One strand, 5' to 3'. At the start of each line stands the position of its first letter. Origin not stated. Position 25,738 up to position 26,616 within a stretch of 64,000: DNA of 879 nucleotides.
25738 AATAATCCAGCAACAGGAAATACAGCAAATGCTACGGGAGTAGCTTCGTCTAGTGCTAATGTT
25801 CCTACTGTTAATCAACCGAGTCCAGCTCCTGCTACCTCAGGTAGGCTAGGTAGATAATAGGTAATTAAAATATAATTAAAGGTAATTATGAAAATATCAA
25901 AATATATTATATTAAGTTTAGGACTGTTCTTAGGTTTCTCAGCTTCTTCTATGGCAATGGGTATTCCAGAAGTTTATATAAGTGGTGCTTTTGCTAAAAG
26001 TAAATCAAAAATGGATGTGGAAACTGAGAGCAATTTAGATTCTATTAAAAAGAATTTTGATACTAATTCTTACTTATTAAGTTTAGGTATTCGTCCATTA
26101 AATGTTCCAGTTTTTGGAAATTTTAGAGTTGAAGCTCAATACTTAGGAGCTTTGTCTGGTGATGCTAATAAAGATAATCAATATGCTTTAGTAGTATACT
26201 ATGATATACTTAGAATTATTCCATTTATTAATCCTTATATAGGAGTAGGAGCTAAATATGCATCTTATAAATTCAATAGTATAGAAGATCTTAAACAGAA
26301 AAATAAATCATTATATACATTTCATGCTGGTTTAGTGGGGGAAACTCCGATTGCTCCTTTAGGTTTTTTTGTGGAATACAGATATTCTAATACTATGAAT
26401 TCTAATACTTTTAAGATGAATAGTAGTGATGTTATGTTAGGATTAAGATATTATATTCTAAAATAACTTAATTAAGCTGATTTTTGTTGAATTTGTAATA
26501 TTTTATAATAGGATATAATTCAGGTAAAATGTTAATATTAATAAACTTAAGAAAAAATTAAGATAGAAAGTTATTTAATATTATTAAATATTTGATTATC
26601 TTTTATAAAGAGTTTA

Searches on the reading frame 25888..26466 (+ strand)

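Call 71: search_protein_families(library=pfam, proteins=[window:25888-26466:+], max_evalue=0.0001)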
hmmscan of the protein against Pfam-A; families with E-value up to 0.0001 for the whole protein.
window:25888-26466:+ (192 aa): 1 family
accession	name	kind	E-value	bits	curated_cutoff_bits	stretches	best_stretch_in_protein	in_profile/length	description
PF13505.12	OMP_b-brl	-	8.3e-05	23.3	28.7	0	10-187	2-174/175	Outer membrane protein beta-barrel domain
